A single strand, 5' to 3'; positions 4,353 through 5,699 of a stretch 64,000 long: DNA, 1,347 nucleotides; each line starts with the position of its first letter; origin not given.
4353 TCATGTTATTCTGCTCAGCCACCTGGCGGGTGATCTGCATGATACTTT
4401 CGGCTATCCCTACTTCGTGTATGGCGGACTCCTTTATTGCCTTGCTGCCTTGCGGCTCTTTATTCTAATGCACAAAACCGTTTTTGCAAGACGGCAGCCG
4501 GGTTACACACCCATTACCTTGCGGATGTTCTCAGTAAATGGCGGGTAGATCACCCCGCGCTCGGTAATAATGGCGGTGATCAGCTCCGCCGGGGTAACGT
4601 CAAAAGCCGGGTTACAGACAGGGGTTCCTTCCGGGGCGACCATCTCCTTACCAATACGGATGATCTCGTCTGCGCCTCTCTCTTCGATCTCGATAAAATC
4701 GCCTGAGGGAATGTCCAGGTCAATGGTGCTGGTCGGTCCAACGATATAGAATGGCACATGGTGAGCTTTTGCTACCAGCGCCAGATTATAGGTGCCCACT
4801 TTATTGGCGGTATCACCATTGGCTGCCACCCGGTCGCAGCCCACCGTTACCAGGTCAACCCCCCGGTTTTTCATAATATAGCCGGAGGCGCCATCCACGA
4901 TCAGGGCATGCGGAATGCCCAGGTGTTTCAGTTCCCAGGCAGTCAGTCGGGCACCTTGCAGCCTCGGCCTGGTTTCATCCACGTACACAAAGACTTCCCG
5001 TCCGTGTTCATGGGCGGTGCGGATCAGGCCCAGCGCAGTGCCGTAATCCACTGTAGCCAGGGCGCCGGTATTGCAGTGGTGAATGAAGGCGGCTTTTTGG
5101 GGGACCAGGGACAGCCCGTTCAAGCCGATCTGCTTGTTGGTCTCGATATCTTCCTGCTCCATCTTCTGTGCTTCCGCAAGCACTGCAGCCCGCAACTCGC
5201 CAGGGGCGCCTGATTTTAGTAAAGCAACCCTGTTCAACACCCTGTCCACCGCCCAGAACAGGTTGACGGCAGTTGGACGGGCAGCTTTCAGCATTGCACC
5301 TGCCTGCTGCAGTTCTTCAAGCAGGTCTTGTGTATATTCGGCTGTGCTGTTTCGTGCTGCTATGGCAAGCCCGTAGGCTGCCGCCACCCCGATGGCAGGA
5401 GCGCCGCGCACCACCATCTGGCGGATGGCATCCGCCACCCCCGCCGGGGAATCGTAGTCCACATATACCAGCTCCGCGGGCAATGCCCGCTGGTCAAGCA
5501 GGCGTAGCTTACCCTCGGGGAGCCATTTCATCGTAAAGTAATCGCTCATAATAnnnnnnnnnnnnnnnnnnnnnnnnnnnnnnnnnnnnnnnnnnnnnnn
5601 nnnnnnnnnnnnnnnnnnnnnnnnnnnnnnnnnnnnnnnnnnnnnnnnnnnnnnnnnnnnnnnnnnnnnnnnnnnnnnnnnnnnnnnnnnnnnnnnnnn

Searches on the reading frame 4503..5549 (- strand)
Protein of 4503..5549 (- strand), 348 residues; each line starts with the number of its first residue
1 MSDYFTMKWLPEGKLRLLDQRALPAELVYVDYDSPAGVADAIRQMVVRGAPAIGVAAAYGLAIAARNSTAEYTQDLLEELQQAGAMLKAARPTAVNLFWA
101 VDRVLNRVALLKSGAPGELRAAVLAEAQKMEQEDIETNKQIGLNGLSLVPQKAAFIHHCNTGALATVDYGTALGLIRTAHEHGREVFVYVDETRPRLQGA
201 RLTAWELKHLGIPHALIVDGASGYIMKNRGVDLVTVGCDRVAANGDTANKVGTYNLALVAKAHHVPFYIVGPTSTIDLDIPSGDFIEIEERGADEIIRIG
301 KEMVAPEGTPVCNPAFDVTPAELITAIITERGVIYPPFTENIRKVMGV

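Call 3: search_protein_families(library=pfam, proteins=[window:4503-5549:-])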
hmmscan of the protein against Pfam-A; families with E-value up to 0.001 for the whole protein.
window:4503-5549:- (348 aa): 1 family
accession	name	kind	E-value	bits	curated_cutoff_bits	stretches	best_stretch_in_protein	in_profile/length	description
PF01008.23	IF-2B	-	1.3e-87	294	22.4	1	47-336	2-280/280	Initiation factor 2 subunit family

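Call 4: search_protein_families(library=ncbifam, proteins=[window:4503-5549:-])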
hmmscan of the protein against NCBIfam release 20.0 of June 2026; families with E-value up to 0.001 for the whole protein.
window:4503-5549:- (348 aa): 8 families
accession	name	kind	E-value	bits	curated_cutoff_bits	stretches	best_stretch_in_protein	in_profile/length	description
NF004326.0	PRK05720.1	subfamily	3.4e-137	457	271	1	4-346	10-352/358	s-methyl-5-thioribose-1-phosphate isomerase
TIGR00512.1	salvage_mtnA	equivalog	9.6e-128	425.8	279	1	11-335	6-334/335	S-methyl-5-thioribose-1-phosphate isomerase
TIGR00524.1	eIF-2B_rel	subfamily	3e-109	364.8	185.85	1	38-336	7-303/303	S-methyl-5-thioribose-1-phosphate isomerase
NF004700.0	PRK06036.1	equivalog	3.1e-106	355.3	528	1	6-342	3-336/339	S-methyl-5-thioribose-1-phosphate isomerase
NF004436.0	PRK05772.1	equivalog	1.7e-94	317.1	521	1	12-346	23-361/363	S-methyl-5-thioribose-1-phosphate isomerase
TIGR00511.1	ribulose_e2b2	equivalog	4.9e-61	206.6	314.1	1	38-337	5-289/301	ribose 1,5-bisphosphate isomerase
NF006210.0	PRK08335.1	equivalog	5.3e-22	78.4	339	1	126-337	84-272/275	translation initiation factor IF-2B subunit alpha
NF004994.0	PRK06372.1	equivalog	8.9e-15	54.8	249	1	187-335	111-247/253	translation initiation factor IF-2B subunit delta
